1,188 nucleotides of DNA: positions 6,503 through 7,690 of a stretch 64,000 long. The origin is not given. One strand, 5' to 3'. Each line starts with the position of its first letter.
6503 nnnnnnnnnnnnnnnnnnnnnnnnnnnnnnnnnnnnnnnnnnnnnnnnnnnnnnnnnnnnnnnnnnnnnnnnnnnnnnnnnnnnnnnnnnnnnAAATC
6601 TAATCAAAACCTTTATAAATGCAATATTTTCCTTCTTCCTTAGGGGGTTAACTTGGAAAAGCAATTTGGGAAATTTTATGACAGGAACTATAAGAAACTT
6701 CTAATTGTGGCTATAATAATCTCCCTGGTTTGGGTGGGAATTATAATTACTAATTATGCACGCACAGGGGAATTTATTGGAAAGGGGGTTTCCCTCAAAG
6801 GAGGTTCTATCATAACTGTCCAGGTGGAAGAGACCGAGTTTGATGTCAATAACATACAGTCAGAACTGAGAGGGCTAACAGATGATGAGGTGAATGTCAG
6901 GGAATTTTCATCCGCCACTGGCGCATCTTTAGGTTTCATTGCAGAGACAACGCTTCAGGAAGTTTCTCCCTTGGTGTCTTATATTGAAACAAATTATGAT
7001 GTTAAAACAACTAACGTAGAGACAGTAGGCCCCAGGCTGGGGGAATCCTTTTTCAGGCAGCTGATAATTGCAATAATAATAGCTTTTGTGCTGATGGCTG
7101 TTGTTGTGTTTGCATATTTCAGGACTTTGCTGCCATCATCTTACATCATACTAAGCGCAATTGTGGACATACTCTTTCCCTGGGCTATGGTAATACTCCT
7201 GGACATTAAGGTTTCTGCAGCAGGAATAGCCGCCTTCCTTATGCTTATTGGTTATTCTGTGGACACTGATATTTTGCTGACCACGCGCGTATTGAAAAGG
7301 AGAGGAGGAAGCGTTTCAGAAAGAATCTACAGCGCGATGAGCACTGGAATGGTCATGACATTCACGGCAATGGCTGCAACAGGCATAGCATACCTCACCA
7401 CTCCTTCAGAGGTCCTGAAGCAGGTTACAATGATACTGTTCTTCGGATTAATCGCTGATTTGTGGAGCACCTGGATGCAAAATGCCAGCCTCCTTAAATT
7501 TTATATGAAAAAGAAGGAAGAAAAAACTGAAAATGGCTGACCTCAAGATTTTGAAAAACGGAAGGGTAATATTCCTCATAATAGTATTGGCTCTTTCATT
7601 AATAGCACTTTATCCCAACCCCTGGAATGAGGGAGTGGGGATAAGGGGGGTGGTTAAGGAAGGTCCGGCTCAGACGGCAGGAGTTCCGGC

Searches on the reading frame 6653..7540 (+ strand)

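Call 10: search_protein_families(library=pfam, proteins=[window:6653-7540:+], max_evalue=0.01)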
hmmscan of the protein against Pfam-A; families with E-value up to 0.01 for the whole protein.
window:6653-7540:+ (295 aa): 2 families
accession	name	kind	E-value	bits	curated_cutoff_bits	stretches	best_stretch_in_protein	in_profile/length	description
PF02355.23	SecD_SecF_C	-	4.8e-29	101.6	20.5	1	113-286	9-188/189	Protein export membrane protein SecD/SecF, C-terminal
PF03176.21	MMPL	-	0.003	17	20.5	1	131-269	139-287/333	MMPL family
